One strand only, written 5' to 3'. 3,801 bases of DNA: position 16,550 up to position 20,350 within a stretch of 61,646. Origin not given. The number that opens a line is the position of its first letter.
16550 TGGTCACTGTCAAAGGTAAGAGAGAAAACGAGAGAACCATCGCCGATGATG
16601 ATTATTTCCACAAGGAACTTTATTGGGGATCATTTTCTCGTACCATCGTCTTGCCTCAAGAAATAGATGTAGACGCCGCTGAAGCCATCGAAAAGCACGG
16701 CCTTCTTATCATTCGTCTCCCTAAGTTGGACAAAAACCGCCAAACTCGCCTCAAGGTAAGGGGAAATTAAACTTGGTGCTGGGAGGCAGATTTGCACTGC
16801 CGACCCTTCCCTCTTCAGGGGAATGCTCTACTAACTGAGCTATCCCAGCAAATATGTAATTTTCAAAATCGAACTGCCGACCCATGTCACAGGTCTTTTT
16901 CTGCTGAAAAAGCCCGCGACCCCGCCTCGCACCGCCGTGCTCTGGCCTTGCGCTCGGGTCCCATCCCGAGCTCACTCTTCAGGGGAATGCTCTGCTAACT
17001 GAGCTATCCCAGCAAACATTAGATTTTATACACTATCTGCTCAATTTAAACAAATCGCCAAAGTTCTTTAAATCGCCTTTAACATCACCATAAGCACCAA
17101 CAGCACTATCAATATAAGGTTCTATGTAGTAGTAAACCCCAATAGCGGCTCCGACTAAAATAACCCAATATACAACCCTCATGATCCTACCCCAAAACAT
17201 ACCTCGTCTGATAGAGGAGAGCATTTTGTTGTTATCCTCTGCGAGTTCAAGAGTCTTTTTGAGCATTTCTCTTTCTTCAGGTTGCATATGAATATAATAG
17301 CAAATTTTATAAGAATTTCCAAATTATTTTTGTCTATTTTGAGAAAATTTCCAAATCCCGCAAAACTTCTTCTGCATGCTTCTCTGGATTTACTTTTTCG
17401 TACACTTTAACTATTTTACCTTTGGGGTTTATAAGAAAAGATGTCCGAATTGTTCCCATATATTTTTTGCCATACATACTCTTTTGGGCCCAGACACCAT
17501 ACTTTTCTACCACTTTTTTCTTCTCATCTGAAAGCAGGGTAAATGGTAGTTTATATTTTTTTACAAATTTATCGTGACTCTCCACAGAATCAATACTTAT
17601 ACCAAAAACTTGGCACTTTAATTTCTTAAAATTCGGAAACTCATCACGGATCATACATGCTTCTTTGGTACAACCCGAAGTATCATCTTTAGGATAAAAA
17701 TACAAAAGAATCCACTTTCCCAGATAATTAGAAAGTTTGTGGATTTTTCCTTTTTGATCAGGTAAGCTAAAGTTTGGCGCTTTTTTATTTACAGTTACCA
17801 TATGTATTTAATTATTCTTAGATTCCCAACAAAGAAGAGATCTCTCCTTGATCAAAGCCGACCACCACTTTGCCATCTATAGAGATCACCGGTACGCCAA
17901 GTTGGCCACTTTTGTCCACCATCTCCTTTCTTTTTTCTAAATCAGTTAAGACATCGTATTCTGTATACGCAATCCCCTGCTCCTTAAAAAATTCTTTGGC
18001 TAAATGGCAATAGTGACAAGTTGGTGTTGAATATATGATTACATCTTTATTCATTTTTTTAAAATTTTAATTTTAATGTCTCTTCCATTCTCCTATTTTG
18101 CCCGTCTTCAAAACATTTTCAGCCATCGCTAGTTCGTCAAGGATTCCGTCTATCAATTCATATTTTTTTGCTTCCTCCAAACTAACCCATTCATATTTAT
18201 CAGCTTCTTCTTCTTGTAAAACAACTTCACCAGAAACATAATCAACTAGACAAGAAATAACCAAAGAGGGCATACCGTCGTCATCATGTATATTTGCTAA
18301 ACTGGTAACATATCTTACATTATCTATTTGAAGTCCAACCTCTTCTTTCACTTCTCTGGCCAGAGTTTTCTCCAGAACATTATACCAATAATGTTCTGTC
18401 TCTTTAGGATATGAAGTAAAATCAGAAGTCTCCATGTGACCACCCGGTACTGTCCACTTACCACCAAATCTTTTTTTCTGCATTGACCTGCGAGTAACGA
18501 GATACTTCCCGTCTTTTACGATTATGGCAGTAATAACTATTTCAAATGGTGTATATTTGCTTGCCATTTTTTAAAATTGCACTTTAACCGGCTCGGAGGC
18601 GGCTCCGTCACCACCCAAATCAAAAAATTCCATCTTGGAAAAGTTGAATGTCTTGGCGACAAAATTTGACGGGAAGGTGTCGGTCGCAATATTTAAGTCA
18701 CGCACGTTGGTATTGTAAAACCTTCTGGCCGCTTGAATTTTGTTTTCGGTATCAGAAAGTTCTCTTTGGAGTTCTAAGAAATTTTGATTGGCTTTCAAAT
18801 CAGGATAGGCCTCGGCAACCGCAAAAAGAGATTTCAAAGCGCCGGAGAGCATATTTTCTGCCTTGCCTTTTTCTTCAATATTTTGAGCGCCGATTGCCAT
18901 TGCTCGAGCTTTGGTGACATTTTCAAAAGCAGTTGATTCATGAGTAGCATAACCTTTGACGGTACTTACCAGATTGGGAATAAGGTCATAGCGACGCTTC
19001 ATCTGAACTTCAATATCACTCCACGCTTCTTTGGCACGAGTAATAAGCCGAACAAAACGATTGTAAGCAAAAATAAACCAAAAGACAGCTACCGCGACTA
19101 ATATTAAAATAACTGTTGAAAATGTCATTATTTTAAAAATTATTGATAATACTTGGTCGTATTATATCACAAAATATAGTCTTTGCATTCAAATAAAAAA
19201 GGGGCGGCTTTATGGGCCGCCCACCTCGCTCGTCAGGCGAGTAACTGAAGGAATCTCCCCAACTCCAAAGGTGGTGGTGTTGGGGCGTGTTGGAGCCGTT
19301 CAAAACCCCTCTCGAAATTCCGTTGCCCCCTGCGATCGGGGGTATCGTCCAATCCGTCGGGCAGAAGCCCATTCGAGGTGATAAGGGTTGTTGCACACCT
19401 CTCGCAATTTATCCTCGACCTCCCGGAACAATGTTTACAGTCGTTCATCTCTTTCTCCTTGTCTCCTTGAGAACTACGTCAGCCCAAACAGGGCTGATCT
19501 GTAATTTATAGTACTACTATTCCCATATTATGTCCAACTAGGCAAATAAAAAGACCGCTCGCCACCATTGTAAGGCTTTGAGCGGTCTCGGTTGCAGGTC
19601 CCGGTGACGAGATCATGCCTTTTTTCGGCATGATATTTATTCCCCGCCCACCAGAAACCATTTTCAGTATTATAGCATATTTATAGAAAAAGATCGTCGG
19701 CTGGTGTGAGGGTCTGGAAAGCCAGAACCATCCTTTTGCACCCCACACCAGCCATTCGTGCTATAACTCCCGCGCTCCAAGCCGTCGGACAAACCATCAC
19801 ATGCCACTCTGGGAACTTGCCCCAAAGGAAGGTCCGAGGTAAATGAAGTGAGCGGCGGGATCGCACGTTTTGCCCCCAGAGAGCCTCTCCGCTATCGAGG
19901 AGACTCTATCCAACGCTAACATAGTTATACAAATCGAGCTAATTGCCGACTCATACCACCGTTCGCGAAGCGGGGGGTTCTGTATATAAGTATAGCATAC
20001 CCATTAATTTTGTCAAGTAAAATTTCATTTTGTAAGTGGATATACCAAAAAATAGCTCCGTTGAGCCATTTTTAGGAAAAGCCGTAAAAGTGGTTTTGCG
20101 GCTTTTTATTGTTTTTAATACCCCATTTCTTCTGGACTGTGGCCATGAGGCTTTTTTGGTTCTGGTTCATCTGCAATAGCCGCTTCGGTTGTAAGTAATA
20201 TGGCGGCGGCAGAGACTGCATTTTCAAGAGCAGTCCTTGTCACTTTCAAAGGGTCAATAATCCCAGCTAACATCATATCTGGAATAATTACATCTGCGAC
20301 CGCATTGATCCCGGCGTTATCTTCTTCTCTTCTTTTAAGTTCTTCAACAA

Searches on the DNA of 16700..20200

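Call 88: search_rna_families(source=window, start=16700, end=20200, threshold=evalue, max_evalue=0.01)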
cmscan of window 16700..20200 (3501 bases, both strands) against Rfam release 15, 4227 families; matches with E-value up to 0.01: 2.
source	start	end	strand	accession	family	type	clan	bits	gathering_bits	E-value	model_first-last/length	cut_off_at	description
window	16777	16849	-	RF00005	tRNA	Gene; tRNA;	CL00001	65.8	29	2.5e-13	1-71/71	no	tRNA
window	17997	18126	+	RF01295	SCARNA7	Gene; snRNA; snoRNA; scaRNA;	-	25.4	65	0.0025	1-330/330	no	Small Cajal body-specific RNA 7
